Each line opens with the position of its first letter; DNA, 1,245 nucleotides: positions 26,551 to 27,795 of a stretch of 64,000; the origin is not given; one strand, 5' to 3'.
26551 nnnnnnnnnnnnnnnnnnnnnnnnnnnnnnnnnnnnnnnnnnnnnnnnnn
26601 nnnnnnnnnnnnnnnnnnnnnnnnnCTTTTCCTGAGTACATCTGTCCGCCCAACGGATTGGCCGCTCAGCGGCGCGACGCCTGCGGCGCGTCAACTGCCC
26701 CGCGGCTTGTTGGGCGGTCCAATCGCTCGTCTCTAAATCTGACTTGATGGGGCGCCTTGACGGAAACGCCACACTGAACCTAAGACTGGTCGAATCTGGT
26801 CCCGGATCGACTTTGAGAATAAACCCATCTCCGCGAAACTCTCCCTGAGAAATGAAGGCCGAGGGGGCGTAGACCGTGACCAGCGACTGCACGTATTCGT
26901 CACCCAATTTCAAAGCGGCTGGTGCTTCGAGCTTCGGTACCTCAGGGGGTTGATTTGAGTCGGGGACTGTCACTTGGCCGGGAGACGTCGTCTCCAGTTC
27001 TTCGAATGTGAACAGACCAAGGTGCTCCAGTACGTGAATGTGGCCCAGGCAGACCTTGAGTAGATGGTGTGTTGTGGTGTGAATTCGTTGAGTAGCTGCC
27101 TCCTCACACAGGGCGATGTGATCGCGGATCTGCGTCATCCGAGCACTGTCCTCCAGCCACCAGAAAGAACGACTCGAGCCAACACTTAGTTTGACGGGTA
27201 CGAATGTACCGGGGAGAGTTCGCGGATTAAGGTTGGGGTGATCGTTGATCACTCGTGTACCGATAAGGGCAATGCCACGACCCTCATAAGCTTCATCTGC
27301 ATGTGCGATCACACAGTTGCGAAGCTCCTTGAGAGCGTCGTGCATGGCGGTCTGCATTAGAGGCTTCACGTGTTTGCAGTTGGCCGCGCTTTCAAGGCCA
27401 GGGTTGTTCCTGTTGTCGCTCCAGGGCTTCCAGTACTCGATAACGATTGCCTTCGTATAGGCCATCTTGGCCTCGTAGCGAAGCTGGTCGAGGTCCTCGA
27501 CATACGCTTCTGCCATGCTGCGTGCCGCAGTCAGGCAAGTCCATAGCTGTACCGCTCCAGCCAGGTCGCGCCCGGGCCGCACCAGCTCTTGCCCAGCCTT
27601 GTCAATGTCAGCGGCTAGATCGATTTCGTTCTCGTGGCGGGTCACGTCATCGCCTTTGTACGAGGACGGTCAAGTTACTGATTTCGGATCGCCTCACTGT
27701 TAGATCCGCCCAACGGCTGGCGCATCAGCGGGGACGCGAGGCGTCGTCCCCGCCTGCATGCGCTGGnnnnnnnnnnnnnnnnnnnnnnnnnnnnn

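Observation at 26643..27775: Unassignable ~300-aa gene in a toxin-antitoxin island, bracketed by two related hairpin repeats and lacking a natural stop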

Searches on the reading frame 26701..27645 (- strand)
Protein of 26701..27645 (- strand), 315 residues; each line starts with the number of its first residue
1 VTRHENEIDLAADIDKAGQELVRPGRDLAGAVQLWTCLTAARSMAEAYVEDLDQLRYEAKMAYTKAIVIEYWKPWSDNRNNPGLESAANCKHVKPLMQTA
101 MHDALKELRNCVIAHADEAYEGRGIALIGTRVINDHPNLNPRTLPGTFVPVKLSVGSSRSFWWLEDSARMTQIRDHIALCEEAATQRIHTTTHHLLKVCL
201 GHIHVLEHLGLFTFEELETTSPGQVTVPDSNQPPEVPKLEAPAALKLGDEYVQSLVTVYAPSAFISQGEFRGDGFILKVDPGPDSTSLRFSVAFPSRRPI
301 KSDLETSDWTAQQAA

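Call 9: search_protein_families(library=pfam, proteins=[window:26701-27645:-], max_evalue=0.1)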
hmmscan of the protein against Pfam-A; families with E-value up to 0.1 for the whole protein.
window:26701-27645:- (315 aa): 1 family
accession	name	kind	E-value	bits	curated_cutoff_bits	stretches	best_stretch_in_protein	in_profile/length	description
PF14615.11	Rsa3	-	0.062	13.3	27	0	43-62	8-27/46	Ribosome-assembly protein 3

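Call 14: find_homologous_proteins(query=window:26701-27645:-, max_evalue=0.001)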
Query window:26701-27645:- (315 aa): 3 proteins with E <= 0.001 among 1929 candidates.
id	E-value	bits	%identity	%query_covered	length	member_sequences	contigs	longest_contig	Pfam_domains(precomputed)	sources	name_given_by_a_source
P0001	3.9e-170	583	100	81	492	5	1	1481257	-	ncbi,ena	-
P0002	4.7e-143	494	73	96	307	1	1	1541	-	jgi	jgi:hypothetical protein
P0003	5.8e-116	405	62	96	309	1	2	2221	-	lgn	-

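Call 17: find_encoding_contigs(protein=P0002, flank=10000)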
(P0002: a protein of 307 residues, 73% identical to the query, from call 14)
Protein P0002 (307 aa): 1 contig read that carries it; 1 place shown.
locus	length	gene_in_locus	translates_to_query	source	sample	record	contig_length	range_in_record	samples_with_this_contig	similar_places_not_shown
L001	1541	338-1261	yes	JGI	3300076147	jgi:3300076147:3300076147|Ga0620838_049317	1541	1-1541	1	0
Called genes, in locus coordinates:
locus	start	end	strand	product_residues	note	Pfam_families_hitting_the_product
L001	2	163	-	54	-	?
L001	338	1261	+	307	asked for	-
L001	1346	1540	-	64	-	?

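Call 18: find_encoding_contigs(protein=P0003, flank=10000)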
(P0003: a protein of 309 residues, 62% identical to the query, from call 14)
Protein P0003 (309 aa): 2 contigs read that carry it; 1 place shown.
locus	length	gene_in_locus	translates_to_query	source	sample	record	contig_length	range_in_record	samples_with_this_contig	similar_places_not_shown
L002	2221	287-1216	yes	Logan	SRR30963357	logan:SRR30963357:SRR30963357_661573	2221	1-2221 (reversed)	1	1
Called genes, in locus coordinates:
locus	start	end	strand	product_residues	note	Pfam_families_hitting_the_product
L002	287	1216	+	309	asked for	-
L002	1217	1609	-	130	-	-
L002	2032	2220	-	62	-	?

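Call 19: find_encoding_contigs(protein=P0001, flank=10000)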
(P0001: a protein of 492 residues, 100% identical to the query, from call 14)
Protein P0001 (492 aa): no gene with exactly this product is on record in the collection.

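Call 24: find_related_loci(query=A2, collection=genome_contigs, flank=10000)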
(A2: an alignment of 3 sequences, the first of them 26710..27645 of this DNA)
Query A2 (312 aa) in genome_contigs; peptide patterns used: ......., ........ (x = any residue, [..] = any of these).
31 stretches matched a pattern, but none encodes a relative of the query by tblastn (E <= 1e-3).

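Call 27: search_protein_representatives(alignment_id=A2)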
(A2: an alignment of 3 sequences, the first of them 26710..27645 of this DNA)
Query: 3 sequences, 309 profile positions. Proteins with E-value up to 0.001 (for the whole library): 55; up to 1e-10: 34; up to 1e-30: 18. The best 55 are listed.
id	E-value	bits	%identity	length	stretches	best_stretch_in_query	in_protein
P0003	1.7e-188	641.5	-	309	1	1-308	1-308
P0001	8.3e-148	507.9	-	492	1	61-306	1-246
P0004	1.6e-99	349.3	-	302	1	3-300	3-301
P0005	4.7e-52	193.4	-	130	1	173-302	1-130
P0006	6.2e-52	193.0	-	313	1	6-296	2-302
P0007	3.3e-50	187.3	-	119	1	2-119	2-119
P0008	1.3e-47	178.8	-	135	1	61-191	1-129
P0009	2.4e-46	174.6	-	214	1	97-303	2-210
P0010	5.0e-45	170.3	-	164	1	161-304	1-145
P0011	1.6e-41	158.9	-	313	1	27-295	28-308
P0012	1.6e-41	158.8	-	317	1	9-295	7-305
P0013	3.3e-39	151.2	-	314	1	9-295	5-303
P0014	5.7e-39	150.4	-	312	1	12-296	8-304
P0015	9.0e-39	149.8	-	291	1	8-295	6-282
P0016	2.7e-37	144.9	-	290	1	7-295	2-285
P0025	3.3e-21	92.1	-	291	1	16-296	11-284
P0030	4.2e-15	72.0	-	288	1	18-296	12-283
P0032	8.9e-15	71.0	-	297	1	16-291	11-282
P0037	1.0e-09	54.4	-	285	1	16-222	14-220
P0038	1.0e-09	54.3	-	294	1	55-299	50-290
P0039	1.3e-09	54.0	-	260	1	43-294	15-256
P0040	7.8e-09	51.5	-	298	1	18-217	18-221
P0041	3.2e-08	49.5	-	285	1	53-294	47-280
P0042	1.0e-07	47.8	-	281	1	61-259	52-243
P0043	1.4e-07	47.3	-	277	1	41-296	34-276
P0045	5.6e-07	45.3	-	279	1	61-202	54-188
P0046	2.8e-06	43.1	-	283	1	23-195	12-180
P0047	2.4e-05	40.0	-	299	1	34-288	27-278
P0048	1.0e-04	38.0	-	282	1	65-294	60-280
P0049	1.0e-04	37.9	-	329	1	39-201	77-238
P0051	1.6e-04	37.3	-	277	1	27-215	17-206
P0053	3.3e-04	36.2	-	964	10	219-294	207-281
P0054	4.5e-04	35.8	-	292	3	159-222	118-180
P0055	7.1e-04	35.2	-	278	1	19-218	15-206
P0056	9.5e-04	34.7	-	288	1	36-210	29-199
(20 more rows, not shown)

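Call 32: search_protein_families(library=pfam, alignment_id=A3, max_evalue=1)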
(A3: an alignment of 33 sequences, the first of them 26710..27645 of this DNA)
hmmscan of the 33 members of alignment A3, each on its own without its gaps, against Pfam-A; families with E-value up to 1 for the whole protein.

A. member 1, window:26710-27645:- (312 aa): 1 family
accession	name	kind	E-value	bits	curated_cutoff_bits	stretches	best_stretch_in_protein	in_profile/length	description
PF14615.11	Rsa3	-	0.061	13.3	27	1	43-62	8-27/46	Ribosome-assembly protein 3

B. families by the number of members that match (of 33 scanned): 13 families
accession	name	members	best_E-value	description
PF18734.6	HEPN_AbiU2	10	0.0052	AbiU2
PF14615.11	Rsa3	3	0.016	Ribosome-assembly protein 3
PF25055.1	DUF7792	1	0.00059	Domain of unknown function (DUF7792)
PF20227.3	DUF6586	1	0.0021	Family of unknown function (DUF6586)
PF12115.13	Salp15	1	0.013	Salivary protein of 15kDa inhibits CD4+ T cell activation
PF03453.22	MoeA_N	1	0.015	MoeA N-terminal region (domain I and II)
PF23716.1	DUF7158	1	0.02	Family of unknown function (DUF7158)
PF06908.16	YpsA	1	0.043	YspA SLOG family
PF18686.6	DUF5636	1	0.18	Family of unknown function (DUF5636)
PF25482.1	DUF7905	1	0.22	Domain of unknown function (DUF7905)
PF13310.11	Virulence_RhuM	1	0.22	Virulence protein RhuM family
PF18525.6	Cas9_C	1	0.22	Cas9 C-terminal domain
PF11363.13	DUF3164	1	0.25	Protein of unknown function (DUF3164)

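Call 34: search_protein_families(library=padloc, alignment_id=A3, max_evalue=1)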
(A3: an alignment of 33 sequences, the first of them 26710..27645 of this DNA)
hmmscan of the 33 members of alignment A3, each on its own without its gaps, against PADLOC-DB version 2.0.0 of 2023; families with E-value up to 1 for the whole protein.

A. member 1, window:26710-27645:- (312 aa): 0 families

B. families by the number of members that match (of 33 scanned): 4 families
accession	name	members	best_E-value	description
PDLC00150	HamA1|HamA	1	0.00024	DUF1837 domain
PDLC02311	AbiEii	1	0.0023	AbiEii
PDLC04868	PDC-S05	1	0.034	-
PDLC01972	CARF_m1--CARF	1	0.052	-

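Call 35: search_solved_structures(query=A3, max_evalue=10)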
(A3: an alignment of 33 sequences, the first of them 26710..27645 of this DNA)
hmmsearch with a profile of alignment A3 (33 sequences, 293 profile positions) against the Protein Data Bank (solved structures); distinct sequences matched with E-value up to 10: 16.
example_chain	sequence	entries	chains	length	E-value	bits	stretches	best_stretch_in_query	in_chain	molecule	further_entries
7v2d_J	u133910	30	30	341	0.19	14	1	149-220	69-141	NADH dehydrogenase [ubiquinone] 1 alpha subcomplex subunit 9, mitochondrial | NADH dehydrogenase ubiquinone 1 alpha subcomplex subunit 9, mitochondrial | NADH:u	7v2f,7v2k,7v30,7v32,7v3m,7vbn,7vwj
7v2c_J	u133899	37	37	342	0.19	14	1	149-220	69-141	NADH dehydrogenase [ubiquinone] 1 alpha subcomplex subunit 9, mitochondrial | NADH dehydrogenase ubiquinone 1 alpha subcomplex subunit 9, mitochondrial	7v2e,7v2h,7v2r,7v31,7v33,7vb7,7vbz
7w2k_J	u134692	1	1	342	0.19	14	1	149-220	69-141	NADH:ubiquinone oxidoreductase subunit A9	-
9buh_L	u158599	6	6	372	0.22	13.8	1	149-219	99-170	NADH dehydrogenase [ubiquinone] 1 alpha subcomplex subunit 9, mitochondrial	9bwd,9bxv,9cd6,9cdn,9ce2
7vxu_J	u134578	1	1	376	0.22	13.8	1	150-219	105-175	NADH dehydrogenase ubiquinone 1 alpha subcomplex subunit 9, mitochondrial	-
5gpn_p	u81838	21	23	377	0.23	13.8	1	150-219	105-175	NADH dehydrogenase [ubiquinone] 1 alpha subcomplex subunit 9 | NADH dehydrogenase [ubiquinone] 1 alpha subcomplex subunit 9, mitochondrial | NADH:ubiquinone oxi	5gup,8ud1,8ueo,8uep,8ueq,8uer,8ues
4uud_A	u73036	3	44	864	0.49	12.7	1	157-215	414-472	DYNAMIN-1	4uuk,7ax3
4uud_B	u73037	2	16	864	0.49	12.7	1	157-215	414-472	DYNAMIN-1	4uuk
8t0k_b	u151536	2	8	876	0.5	12.7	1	157-215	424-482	Dynamin-1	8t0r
23sg_X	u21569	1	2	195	0.6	12.4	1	167-282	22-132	gp12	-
9u68_B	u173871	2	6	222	1.1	11.5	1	154-253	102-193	Hemagglutinin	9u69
1x5h_A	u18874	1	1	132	1.4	11.2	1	227-275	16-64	Neogenin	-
6dlu_B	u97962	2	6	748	1.9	10.8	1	157-215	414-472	Dynamin-1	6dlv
8sxz_b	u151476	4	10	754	1.9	10.8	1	157-215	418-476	Dynamin-1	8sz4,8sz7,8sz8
8tym_c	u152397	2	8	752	1.9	10.7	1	157-215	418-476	Dynamin-1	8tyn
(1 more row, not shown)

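Call 39: find_related_loci(query=A4, collection=metagenome_contigs, flank=4000)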
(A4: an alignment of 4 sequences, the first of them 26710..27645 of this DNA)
Query A4 (312 aa) in metagenome_contigs; peptide patterns used: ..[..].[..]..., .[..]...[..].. (x = any residue, [..] = any of these).
107 stretches matched a pattern, but none encodes a relative of the query by tblastn (E <= 1e-3).

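Call 40: predict_structure(alignment_id=A3)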
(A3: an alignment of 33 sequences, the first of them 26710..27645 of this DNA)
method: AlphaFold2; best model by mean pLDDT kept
length: 312 residues; sequences in the alignment: 33
mean_pLDDT: 81.5   pTM: 0.73
mean pLDDT of the five models: 81.5, 78.8, 77.8, 75.9, 75.6
residues with pLDDT >= 90: 148; 70-90: 102; 50-70: 30; < 50: 32
segments of 3 or more residues with pLDDT < 50: 233-241, 243-263
pLDDT, mean of each block of 10 residues (from residue 1): 73 96 93 92 97 93 95 93 95 96 93 76 77 93 89 71 86 97 92 87 92 85 79 47 43 29 63 87 80 88 57 42
secondary structure, 60 per line:
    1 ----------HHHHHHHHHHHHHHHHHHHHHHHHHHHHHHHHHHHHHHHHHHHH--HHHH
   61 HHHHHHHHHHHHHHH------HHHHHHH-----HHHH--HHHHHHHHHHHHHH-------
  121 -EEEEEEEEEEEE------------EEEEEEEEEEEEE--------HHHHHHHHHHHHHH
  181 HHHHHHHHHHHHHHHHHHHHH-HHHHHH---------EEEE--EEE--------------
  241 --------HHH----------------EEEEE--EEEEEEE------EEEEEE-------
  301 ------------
elements in order: H11-54 H57-75 H82-88 H94-97 H100-113 E122-133 E146-158 H167-201 H203-208 E218-221 E224-226 E268-272 E275-281 E288-293

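Call 54: find_homologous_proteins(query=A3, max_evalue=0.001)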
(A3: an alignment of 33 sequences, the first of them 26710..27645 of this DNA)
Query A3 (33 sequences) (312 aa, profile of the alignment): 5 proteins with E <= 0.001 among 8000 candidates.
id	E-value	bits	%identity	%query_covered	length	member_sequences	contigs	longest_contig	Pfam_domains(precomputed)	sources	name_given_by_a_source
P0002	9.6e-99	348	73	97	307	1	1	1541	-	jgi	jgi:hypothetical protein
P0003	6.3e-93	329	62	97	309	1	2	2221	-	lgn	-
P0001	9.2e-76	273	100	81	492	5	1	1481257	-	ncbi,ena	-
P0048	7.8e-56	207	19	75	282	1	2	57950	-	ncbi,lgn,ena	-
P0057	2.7e-44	170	26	23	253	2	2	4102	-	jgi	jgi:hypothetical protein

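Call 56: find_encoding_contigs(protein=P0048, flank=6000, max_places=3)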
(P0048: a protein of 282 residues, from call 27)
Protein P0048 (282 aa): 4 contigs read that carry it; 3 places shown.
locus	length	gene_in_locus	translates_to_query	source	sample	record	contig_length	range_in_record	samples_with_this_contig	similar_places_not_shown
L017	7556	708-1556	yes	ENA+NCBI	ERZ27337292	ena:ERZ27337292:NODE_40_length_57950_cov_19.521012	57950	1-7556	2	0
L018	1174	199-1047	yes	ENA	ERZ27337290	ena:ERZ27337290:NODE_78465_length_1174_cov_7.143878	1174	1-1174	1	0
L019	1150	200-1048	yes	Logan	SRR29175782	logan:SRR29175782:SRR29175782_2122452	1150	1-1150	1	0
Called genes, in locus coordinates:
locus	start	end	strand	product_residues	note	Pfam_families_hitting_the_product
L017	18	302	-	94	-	-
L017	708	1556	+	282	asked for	-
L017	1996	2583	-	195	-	PF00313:CSD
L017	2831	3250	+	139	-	-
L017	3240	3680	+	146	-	-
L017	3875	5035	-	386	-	PF01617:Surface_Ag_2, PF13505:OMP_b-brl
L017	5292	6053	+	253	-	PF00300:His_Phos_1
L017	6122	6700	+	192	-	PF01872:RibD_C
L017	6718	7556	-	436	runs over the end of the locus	PF03951:Gln-synt_N (faint), PF00120:Gln-synt_C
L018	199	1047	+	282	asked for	-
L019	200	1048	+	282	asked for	-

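Call 57: find_encoding_contigs(protein=P0057, flank=6000, max_places=3)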
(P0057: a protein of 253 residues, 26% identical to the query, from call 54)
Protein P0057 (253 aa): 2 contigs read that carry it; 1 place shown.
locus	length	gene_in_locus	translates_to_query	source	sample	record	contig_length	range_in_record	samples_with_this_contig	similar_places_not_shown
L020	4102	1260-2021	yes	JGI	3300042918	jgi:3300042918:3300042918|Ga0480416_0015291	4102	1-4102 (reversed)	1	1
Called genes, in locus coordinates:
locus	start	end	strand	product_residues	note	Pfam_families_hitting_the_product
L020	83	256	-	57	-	-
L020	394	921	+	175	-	-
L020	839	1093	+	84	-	-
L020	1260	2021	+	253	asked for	-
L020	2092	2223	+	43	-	-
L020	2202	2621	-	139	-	-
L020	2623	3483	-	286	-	PF18863:AbiJ_NTD4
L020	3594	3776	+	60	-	-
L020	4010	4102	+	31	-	?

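Call 58: search_protein_families(library=pfam, proteins=[P0030, P0037, P0039, P0041, P0042, P0043, P0045, P0046, P0047, P0048], max_evalue=1)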
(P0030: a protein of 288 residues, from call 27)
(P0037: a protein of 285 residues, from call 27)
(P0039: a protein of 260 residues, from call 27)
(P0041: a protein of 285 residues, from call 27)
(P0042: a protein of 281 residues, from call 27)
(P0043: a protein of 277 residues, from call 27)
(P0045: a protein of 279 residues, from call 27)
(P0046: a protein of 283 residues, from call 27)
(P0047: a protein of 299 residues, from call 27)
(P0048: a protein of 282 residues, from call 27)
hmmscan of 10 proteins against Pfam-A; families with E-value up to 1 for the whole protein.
P0030 (288 aa): 0 families

P0037 (285 aa): 0 families

P0039 (260 aa): 2 families
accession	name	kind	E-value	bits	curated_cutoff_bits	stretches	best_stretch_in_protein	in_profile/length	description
PF20227.3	DUF6586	-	0.0021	18.9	27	1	156-233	73-148/153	Family of unknown function (DUF6586)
PF18525.6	Cas9_C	-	0.22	12.3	25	0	209-242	3-37/108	Cas9 C-terminal domain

P0041 (285 aa): 2 families
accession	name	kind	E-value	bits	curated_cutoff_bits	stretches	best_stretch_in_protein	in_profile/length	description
PF25055.1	DUF7792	-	0.00059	20.4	27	1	162-241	14-87/120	Domain of unknown function (DUF7792)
PF06908.16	YpsA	-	0.043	14.3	27.7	1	151-221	81-148/168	YspA SLOG family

P0042 (281 aa): 1 family
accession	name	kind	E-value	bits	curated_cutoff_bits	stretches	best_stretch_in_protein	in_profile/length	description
PF12115.13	Salp15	-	0.013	16.3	27.8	1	58-132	6-83/111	Salivary protein of 15kDa inhibits CD4+ T cell activation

P0043 (277 aa): 1 family
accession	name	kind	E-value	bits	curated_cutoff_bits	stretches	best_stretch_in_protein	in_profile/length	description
PF18686.6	DUF5636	-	0.18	12.4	25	1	9-97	13-102/193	Family of unknown function (DUF5636)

P0045 (279 aa): 1 family
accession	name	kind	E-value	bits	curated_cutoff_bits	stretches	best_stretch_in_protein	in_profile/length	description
PF18734.6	HEPN_AbiU2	-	0.039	13.9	26.8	1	88-113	116-141/193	AbiU2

P0046 (283 aa): 1 family
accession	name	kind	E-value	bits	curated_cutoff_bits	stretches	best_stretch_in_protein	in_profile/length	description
PF18734.6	HEPN_AbiU2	-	0.11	12.4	26.8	1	86-114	113-141/193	AbiU2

P0047 (299 aa): 2 families
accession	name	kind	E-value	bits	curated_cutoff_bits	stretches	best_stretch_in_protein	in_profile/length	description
PF03453.22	MoeA_N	-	0.015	15.5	30.8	1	154-225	48-108/160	MoeA N-terminal region (domain I and II)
PF18734.6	HEPN_AbiU2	-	0.051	13.5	26.8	1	94-115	117-138/193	AbiU2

P0048 (282 aa): 0 families

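Call 59: search_protein_families(library=ncbifam, alignment_id=A3, max_evalue=1)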
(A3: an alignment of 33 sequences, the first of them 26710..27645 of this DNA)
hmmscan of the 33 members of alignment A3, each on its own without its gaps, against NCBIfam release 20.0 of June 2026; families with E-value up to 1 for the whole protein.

A. member 1, window:26710-27645:- (312 aa): 0 families

B. families by the number of members that match (of 33 scanned): 15 families
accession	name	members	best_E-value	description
TIGR02234.1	trp_oprn_chp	1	0.0018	TIGR02234 family membrane protein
NF011201.0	PRK14607.1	1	0.034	bifunctional anthranilate synthase component II/anthranilate phosphoribosyltransferase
NF000666.0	PRK00031.2-4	1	0.044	outer membrane lipoprotein chaperone LolA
TIGR00449.1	tgt_general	1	0.045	tRNA-guanine transglycosylase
NF033852.1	fulvocin_rel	1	0.057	bacteriocin fulvocin C-related protein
NF002873.0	PRK03204.1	1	0.058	haloalkane dehalogenase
NF003145.0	PRK04073.1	1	0.075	ornithine--oxo-acid transaminase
NF041004.1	Beta_gal_BgaS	1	0.078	beta-galactosidase BgaS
NF005871.0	PRK07811.1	1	0.094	cystathionine gamma-synthase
TIGR04211.1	SH3_and_anchor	1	0.096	TIGR04211 family SH3 domain-containing protein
NF033885.1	conj_TraP_IncI1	1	0.11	conjugal transfer protein TraP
NF000665.1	PRK00031.2-3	1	0.14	outer membrane lipoprotein chaperone LolA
NF033782.1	lipoprot_Omp28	1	0.15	Omp28 family outer membrane lipoprotein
NF040814.1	tRNA_cyt_mtase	1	0.19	tRNA (cytosine(49)-C(5))-methyltransferase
NF006550.0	PRK09047.1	1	0.19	RNA polymerase sigma factor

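Call 60: search_protein_families(library=phrogs, alignment_id=A3, max_evalue=0.1)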
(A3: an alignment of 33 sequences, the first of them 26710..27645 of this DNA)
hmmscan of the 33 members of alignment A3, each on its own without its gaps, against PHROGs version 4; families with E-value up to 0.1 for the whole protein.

A. member 1, window:26710-27645:- (312 aa): 0 families

B. families by the number of members that match (of 33 scanned): 10 families
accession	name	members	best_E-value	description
phrog_8440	-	3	0.0011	-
phrog_11243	-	1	0.0072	-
phrog_5843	-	1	0.02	-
phrog_31497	-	1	0.022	-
phrog_37763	-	1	0.024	-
phrog_16469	-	1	0.04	-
phrog_22863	-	1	0.041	-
phrog_3317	-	1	0.047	glycosyltransferase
phrog_7860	-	1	0.052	-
phrog_368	-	1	0.065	-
